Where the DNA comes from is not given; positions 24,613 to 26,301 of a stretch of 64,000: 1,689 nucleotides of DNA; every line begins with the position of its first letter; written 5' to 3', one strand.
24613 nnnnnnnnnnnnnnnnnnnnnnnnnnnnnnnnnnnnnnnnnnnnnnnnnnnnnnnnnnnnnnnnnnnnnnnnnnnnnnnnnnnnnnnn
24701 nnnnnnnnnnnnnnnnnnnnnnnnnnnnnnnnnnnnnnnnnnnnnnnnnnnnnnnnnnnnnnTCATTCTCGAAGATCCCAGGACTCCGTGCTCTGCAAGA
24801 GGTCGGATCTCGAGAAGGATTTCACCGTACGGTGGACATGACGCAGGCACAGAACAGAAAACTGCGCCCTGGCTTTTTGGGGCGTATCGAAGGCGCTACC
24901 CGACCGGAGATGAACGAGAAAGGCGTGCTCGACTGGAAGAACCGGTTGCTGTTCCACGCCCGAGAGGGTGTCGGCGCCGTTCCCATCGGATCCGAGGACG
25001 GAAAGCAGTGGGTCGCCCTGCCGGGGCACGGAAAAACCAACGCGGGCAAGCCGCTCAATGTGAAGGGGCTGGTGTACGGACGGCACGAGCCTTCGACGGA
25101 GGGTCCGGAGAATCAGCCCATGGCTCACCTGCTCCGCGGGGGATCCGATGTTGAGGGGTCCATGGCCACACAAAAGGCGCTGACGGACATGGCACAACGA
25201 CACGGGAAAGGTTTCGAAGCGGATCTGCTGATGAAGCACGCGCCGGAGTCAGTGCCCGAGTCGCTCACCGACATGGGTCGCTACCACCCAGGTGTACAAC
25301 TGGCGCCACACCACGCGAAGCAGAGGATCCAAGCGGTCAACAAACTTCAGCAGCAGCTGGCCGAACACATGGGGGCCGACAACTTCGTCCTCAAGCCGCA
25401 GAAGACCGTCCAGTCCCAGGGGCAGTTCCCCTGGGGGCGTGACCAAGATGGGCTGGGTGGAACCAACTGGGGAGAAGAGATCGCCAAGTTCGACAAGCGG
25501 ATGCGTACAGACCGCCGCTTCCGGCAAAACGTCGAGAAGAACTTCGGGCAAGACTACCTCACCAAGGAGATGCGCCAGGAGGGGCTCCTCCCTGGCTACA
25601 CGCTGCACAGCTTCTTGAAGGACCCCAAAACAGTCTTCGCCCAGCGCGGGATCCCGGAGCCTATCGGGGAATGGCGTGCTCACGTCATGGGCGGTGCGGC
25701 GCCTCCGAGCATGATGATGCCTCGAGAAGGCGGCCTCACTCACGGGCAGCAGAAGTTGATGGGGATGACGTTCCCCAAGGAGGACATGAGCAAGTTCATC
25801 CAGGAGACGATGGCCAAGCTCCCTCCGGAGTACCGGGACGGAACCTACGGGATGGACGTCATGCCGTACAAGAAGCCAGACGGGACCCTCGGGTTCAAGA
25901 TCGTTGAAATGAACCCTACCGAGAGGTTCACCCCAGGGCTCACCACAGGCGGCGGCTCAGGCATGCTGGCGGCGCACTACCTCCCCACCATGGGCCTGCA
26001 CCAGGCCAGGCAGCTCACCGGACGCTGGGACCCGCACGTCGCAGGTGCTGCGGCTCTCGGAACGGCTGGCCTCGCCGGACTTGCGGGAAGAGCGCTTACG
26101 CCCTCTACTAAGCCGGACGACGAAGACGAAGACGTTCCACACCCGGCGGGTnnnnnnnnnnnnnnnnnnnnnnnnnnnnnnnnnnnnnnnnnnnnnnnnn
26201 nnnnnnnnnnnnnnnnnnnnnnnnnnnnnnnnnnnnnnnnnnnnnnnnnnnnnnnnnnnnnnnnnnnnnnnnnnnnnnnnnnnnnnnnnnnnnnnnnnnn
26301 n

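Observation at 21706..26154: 1482-aa protein combining a SWIM zinc finger with a C-terminal ATP-grasp-like ligase domain, flanked by Gly/Ala-rich proteins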

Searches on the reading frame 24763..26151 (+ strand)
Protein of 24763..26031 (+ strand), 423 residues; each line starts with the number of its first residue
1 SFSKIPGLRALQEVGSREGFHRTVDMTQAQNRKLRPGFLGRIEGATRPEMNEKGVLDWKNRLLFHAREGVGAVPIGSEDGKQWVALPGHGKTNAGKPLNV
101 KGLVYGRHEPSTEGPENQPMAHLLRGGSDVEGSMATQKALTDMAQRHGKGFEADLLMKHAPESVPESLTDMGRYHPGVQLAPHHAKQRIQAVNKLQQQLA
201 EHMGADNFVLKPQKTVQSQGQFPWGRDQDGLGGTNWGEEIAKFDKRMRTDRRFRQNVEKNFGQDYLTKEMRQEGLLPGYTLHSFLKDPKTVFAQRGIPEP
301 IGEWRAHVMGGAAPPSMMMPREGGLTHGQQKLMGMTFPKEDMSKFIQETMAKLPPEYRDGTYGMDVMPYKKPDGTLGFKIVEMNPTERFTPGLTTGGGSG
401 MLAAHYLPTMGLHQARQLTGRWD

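Call 15: search_solved_structures(query=A1, max_evalue=10, show_alignments=3)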
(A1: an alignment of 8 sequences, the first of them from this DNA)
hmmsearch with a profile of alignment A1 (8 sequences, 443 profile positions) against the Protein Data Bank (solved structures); distinct sequences matched with E-value up to 10: 8.
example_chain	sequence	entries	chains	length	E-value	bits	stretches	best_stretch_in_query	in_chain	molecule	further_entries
6fhe_A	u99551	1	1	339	0.37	13.1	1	303-357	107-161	Synthetic construct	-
7lrz_A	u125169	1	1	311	1.5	11.1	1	371-410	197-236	ALK tyrosine kinase receptor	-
7mzy_A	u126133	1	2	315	1.5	11.1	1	371-410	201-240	ALK tyrosine kinase receptor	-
7nx3_A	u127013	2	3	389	1.9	10.7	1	371-410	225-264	ALK tyrosine kinase receptor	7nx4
7nwz_F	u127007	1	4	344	1.9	10.7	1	371-410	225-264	ALK tyrosine kinase receptor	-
7mzw_A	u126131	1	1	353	2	10.7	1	371-410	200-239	ALK tyrosine kinase receptor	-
7ls0_A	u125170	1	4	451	2.2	10.5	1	371-410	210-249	ALK tyrosine kinase receptor fused with ALK and LTK ligand 2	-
7n00_A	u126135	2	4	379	2.2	10.5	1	371-410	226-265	ALK tyrosine kinase receptor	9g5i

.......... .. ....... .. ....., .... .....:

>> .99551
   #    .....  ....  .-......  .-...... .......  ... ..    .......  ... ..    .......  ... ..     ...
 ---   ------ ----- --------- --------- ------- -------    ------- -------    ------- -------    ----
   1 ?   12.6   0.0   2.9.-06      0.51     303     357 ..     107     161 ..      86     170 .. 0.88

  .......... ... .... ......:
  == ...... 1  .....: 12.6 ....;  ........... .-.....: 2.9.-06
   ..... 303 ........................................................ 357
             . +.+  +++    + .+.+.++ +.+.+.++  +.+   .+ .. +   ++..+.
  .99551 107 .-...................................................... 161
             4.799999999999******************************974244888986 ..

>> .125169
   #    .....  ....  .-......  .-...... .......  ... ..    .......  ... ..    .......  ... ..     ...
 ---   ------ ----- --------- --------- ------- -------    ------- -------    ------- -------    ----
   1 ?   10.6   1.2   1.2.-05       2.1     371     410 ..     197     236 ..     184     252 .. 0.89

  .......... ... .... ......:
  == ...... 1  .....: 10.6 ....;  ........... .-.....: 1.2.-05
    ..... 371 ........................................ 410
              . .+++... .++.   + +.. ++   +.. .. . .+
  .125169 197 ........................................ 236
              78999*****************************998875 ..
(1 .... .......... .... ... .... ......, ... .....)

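Call 17: find_homologous_proteins(query=A1, max_evalue=0.001)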
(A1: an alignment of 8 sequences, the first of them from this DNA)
Query A1 (8 sequences) (463 aa, profile of the alignment): 3 proteins with E <= 0.001 among 8000 candidates.
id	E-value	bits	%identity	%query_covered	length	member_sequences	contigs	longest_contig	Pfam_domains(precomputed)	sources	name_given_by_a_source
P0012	2.8e-150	519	56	100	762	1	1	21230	-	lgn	-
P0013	4.0e-134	466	53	92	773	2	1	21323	-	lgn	-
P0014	3.3e-129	450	41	91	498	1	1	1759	-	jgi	jgi:hypothetical protein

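Call 19: search_protein_families(library=pfam, proteins=[window:24763-26031:+], max_evalue=10)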
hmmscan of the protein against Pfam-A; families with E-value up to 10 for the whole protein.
window:24763-26031:+ (423 aa): 0 families

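Call 23: search_protein_representatives(alignment_id=A1)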
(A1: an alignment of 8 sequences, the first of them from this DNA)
Query: 8 sequences, 443 profile positions. Proteins with E-value up to 0.001 (for the whole library): 441; up to 1e-10: 254; up to 1e-30: 98. The best 150 are listed.
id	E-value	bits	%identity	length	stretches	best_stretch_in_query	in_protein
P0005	6.7e-207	704.4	-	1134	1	1-443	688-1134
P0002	4.0e-189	645.8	-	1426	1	1-443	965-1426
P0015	3.8e-184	629.4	-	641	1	1-443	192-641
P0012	8.9e-151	519.4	-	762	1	2-443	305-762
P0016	1.4e-144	499.0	-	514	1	1-432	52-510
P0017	2.0e-138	478.7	-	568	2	192-443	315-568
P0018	1.1e-133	463.1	-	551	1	5-438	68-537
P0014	1.0e-129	450.0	-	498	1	2-421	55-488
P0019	1.6e-129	449.4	-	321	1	130-443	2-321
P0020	1.7e-128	446.0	-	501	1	1-431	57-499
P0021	3.9e-124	431.6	-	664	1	2-443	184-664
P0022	5.7e-123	427.8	-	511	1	1-431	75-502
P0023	6.1e-123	427.7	-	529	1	2-429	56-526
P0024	7.4e-123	427.4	-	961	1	2-443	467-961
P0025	2.1e-118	412.7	-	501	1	2-434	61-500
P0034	1.4e-106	373.8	-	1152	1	2-423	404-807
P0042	1.7e-99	350.5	-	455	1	20-436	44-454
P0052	1.5e-63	232.0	-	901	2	136-423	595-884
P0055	1.8e-44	169.1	-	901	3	60-426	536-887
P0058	2.0e-41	159.0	-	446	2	99-426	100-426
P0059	1.3e-40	156.4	-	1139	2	111-433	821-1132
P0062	5.8e-39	150.9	-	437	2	95-421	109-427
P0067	6.0e-38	147.6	-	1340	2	133-423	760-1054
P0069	1.8e-37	146.0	-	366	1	111-425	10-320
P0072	2.5e-37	145.5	-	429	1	135-430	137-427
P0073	2.9e-37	145.3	-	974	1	122-423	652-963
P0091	2.2e-33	132.6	-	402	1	131-421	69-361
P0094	4.0e-33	131.7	-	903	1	61-431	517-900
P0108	1.9e-30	122.9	-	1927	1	107-426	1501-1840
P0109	2.9e-30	122.2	-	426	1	127-423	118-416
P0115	9.9e-30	120.5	-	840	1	55-421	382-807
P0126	1.2e-27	113.7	-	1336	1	88-441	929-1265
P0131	6.4e-27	111.2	-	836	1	126-432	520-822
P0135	1.5e-26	110.0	-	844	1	125-435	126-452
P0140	8.3e-26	107.6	-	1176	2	134-385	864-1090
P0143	2.6e-25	105.9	-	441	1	133-429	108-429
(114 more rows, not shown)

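Call 26: search_solved_structures(query=A2, max_evalue=10, show_alignments=3)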
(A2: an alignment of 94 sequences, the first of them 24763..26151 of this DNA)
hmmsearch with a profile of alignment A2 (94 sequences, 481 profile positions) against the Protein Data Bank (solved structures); distinct sequences matched with E-value up to 10: 3.
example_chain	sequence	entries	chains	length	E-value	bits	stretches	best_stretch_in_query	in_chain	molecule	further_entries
2q5t_A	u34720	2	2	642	0.46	12.7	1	313-358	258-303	Cholix toxin | exotoxin A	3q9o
5ig8_A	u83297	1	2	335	0.84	11.8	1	378-409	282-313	ATP grasp ligase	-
7drm_A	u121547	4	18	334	2.3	10.4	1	378-397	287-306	ATP-grasp domain-containing protein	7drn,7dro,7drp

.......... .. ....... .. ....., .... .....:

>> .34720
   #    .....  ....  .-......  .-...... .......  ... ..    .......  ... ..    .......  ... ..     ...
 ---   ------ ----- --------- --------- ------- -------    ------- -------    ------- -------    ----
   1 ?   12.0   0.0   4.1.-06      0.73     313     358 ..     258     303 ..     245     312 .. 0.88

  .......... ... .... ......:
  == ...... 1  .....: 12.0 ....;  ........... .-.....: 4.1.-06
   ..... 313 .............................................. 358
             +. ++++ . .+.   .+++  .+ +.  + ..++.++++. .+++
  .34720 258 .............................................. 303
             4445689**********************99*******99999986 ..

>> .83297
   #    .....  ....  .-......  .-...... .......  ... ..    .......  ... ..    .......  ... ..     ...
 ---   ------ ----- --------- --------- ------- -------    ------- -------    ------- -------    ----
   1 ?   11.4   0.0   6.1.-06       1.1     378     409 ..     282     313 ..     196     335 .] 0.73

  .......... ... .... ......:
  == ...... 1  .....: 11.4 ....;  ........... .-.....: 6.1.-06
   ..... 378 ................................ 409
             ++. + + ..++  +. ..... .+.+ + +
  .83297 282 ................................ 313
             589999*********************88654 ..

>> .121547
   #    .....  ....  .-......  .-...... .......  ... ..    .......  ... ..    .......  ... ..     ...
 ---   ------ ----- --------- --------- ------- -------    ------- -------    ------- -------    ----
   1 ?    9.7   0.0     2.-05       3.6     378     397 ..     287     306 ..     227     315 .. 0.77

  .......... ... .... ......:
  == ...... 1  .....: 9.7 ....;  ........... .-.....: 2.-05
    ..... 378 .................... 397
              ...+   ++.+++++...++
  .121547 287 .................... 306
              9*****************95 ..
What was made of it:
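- On ATP-grasp superfamily: They align with the Mg-binding motif of the solved ATP-grasp ligases 5ig8 and 7drm (call 26).
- Closest known: Protein-modifying ATP-grasp ligases RimK, TTL/TTLL and LysX/ArgX. Different: Sequence identity is only 10-17%, and no sequence-level hit appears in the PDB (calls 15, 26).
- Tried and rejected: Ligase: only sub-significant ATP-grasp motif hits (calls 15, 26).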

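Call 27: search_protein_families(library=pfam, alignment_id=A2, max_evalue=0.1)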
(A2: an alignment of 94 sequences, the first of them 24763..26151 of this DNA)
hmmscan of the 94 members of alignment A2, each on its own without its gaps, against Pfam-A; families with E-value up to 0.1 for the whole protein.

A. member 1, window:24763-26151:+ (463 aa): 0 families

B. families by the number of members that match (of 94 scanned): 20 families
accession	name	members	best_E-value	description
PF14243.11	R2K_3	52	3.1e-09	ATP-grasp domain, R2K clade family 3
PF18299.6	R2K_2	29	2.3e-06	ATP-grasp domain, R2K clade family 2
PF14403.11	CP_ATPgrasp_2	4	0.013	Circularly permuted ATP-grasp type 2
PF14398.11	ATPgrasp_YheCD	2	0.021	YheC/D like ATP-grasp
PF14397.11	ATPgrasp_ST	2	0.021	Sugar-transfer associated ATP-grasp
PF13713.11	BRX_N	1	0.004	Transcription factor BRX N-terminal domain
PF08491.16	SE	1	0.0052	Squalene epoxidase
PF04140.19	ICMT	1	0.019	Isoprenylcysteine carboxyl methyltransferase (ICMT) family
PF11739.14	YdbH-like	1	0.025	Intermembrane phospholipid transport protein YdbH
PF08436.17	DXP_redisom_C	1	0.04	1-deoxy-D-xylulose 5-phosphate reductoisomerase C-terminal domain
PF19029.5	DUF883_C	1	0.047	DUF883 C-terminal glycine zipper region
PF13535.11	ATP-grasp_4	1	0.05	ATP-grasp domain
PF17898.6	GerD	1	0.055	Spore germination GerD central core domain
PF06819.16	Arc_PepC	1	0.059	Archaeal Peptidase A24 C-terminal Domain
PF21019.4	Spectrin_3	1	0.063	Spectrin-like repeat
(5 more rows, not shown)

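Call 33: predict_structure(alignment_id=A2)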
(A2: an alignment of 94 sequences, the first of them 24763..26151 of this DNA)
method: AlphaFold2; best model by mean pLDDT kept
length: 463 residues; sequences in the alignment: 94
mean_pLDDT: 90.4   pTM: 0.88
mean pLDDT of the five models: 90.4, 89.3, 88.0, 87.7, 87.3
residues with pLDDT >= 90: 335; 70-90: 104; 50-70: 20; < 50: 4
segments of 3 or more residues with pLDDT < 50: none
pLDDT, mean of each block of 10 residues (from residue 1): 96 98 92 89 92 93 94 94 87 84 96 88 96 97 96 98 98 86 88 94 90 89 84 88 96 92 84 96 95 95 96 96 72 81 98 98 97 96 97 93 91 97 89 80 69 55 49
secondary structure, 60 per line:
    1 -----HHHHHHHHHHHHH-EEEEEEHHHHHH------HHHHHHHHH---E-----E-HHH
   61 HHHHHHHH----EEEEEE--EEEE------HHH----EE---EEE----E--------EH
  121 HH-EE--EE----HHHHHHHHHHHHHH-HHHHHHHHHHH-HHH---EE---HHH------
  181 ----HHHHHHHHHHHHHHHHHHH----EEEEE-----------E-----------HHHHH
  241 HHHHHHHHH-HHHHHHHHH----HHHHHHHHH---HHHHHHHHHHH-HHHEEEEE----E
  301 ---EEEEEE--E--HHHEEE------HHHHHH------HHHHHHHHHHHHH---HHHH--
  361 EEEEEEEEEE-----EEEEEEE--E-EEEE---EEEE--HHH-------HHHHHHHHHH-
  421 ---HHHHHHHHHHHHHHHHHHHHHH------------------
elements in order: H6-18 E20-25 H26-31 H38-46 H58-68 E73-78 E81-84 E103-105 H134-147 H149-159 H185-203 E208-212 H236-249 H251-259 H264-272 H276-286 E291-295 E304-309 E318-320 H327-332 H339-351 H355-358 E361-370 E376-382 E387-390 E394-397 H410-419 H424-445
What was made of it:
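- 24763..26031 (+): aa 1020-1442: ATP-grasp ligase module (pre-ATP-grasp, RAGNYA and kinase-like domains). AF2 pLDDT 90.4, pTM 0.88 (call 33).
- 26032..26151 (+): aa 1443-1482: C-terminal Gly/Ala helix plus acidic tail ending PHPAG. Helix predicted at pLDDT 69-89 (call 33).
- On ATP-grasp superfamily: AF2 model pLDDT 90.4, pTM 0.88 (call 33).
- AF2 pLDDT 90.4 (call 33).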

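Call 59: search_protein_families(library=pfam, proteins=[P0016, P0020, P0042, P0058, P0062, P0069, P0072, P0091, P0109, P0143], max_evalue=0.1)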
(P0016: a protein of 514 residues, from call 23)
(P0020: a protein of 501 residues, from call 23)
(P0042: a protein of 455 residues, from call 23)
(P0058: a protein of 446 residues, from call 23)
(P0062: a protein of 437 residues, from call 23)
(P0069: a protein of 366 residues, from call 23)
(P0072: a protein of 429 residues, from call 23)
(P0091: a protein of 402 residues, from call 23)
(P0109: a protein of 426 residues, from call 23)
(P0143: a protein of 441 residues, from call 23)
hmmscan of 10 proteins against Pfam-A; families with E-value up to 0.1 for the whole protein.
P0016 (514 aa): 0 families

P0020 (501 aa): 0 families

P0042 (455 aa): 1 family
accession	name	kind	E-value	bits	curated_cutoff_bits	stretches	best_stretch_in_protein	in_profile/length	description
PF14243.11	R2K_3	-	0.059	14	26.3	0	233-329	19-110/169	ATP-grasp domain, R2K clade family 3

P0058 (446 aa): 2 families
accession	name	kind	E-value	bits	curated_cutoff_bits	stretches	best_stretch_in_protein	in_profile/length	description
PF14243.11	R2K_3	-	0.00078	20.1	26.3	1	295-383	81-157/169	ATP-grasp domain, R2K clade family 3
PF18299.6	R2K_2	-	0.015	15.6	26.2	1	302-382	66-136/147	ATP-grasp domain, R2K clade family 2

P0062 (437 aa): 0 families

P0069 (366 aa): 3 families
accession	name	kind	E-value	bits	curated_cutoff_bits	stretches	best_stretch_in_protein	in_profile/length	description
PF14243.11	R2K_3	-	9.6e-06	26.3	26.3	1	113-279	19-158/169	ATP-grasp domain, R2K clade family 3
PF18299.6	R2K_2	-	0.0026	18.1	26.2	1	195-278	64-137/147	ATP-grasp domain, R2K clade family 2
PF14398.11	ATPgrasp_YheCD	-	0.054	13.2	26.8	0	93-141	49-98/255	YheC/D like ATP-grasp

P0072 (429 aa): 1 family
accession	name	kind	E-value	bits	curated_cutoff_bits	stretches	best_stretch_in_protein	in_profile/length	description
PF14243.11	R2K_3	-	0.0028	18.3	26.3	1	296-385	85-159/169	ATP-grasp domain, R2K clade family 3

P0091 (402 aa): 1 family
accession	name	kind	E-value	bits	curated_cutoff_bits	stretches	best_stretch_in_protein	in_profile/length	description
PF14243.11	R2K_3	-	0.0075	16.9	26.3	1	241-327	83-157/169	ATP-grasp domain, R2K clade family 3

P0109 (426 aa): 1 family
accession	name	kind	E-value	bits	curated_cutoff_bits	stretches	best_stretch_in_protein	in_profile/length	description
PF14243.11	R2K_3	-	0.0037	17.9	26.3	1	269-382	61-158/169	ATP-grasp domain, R2K clade family 3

P0143 (441 aa): 1 family
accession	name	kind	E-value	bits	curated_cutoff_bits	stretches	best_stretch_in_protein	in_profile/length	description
PF14243.11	R2K_3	-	0.0003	21.4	26.3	1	288-375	87-158/169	ATP-grasp domain, R2K clade family 3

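Call 62: find_encoding_contigs(protein=P0012, flank=10000, max_places=1)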
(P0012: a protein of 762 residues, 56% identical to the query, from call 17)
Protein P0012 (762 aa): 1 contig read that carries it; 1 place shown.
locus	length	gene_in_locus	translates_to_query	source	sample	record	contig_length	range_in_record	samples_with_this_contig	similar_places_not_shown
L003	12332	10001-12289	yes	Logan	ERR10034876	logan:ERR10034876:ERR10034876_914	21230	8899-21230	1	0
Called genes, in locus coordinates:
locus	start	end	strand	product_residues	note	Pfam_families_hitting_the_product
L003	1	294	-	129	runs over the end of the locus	-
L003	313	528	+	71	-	-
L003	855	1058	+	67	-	-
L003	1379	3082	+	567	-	-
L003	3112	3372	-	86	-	-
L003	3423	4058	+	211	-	-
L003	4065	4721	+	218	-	-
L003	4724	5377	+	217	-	-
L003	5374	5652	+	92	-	-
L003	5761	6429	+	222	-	-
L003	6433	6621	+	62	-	-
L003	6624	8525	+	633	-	-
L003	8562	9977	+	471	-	PF04851:ResIII (faint), PF00176:SNF2-rel_dom (weak), PF00271:Helicase_C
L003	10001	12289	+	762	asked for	-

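Call 63: find_encoding_contigs(protein=P0020, flank=10000, max_places=2)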
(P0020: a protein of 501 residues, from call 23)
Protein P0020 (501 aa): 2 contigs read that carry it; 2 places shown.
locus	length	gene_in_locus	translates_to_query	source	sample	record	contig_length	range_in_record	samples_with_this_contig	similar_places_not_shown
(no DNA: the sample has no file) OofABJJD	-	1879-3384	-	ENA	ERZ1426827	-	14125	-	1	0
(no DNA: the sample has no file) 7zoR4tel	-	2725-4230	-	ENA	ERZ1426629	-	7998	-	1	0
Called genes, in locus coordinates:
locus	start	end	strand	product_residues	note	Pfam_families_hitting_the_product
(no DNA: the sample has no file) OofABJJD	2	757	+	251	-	?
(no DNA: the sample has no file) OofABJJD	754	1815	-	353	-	-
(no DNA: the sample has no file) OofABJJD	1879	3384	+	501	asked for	-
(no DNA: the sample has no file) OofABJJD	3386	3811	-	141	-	PF13529:Peptidase_C39_2, PF03412:Peptidase_C39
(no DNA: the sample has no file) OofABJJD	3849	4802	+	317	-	-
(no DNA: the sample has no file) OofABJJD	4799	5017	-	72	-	PF25917:BSH_RND (weak), PF25973:BSH_CzcB (faint), PF00364:Biotin_lipoyl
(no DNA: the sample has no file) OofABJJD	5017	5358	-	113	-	-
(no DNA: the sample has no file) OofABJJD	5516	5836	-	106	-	-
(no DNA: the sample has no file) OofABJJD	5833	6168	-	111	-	-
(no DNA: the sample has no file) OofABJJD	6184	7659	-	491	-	-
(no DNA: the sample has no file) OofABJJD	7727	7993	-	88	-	-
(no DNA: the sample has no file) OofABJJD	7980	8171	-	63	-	-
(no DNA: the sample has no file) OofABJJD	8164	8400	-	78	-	-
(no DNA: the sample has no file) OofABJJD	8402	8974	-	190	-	PF06941:NT5C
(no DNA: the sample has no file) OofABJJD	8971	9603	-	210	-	-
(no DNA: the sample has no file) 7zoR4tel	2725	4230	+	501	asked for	-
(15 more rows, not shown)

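Call 64: find_encoding_contigs(protein=P0069, flank=10000, max_places=2)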
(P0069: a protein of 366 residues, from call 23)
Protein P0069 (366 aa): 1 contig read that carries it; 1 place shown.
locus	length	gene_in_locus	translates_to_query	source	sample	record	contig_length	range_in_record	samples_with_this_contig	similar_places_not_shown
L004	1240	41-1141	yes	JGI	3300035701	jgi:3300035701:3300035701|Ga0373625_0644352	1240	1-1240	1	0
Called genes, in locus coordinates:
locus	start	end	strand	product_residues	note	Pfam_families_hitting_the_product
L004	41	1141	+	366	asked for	-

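Call 65: find_encoding_contigs(protein=P0016, flank=8000, max_places=2)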
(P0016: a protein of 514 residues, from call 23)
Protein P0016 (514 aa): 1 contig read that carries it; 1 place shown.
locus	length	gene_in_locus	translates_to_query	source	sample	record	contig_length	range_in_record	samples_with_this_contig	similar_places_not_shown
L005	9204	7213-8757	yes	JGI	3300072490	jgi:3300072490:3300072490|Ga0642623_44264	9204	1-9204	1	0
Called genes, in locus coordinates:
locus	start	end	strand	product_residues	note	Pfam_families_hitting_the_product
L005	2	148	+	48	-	?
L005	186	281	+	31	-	-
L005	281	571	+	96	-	-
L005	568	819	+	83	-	-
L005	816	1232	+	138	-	-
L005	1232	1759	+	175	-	PF03767:Acid_phosphat_B, PF24694:LNS2_PITM1-3 (weak), PF25109:HAD_PNKP (faint)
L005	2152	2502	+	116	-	PF10686:YAcAr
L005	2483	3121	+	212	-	-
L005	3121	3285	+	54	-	-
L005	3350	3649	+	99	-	-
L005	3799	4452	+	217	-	-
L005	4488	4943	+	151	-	-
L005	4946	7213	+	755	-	PF04851:ResIII (faint), PF00176:SNF2-rel_dom, PF00271:Helicase_C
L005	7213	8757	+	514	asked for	-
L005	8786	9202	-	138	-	?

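Call 66: find_encoding_contigs(protein=P0058, flank=8000, max_places=2)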
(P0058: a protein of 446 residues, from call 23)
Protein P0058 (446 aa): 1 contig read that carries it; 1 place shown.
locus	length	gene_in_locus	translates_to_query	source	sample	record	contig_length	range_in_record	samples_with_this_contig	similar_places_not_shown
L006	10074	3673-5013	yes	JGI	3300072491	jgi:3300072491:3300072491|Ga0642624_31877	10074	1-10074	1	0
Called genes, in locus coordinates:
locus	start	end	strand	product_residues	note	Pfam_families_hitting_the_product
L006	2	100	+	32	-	?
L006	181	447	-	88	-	-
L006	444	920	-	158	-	-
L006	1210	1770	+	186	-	-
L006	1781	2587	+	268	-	-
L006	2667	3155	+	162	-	-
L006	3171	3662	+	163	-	-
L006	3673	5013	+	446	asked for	-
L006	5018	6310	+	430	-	PF18823:InPase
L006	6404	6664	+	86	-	-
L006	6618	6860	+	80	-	-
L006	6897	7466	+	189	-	PF00265:TK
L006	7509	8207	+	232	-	-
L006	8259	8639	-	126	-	-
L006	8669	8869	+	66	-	-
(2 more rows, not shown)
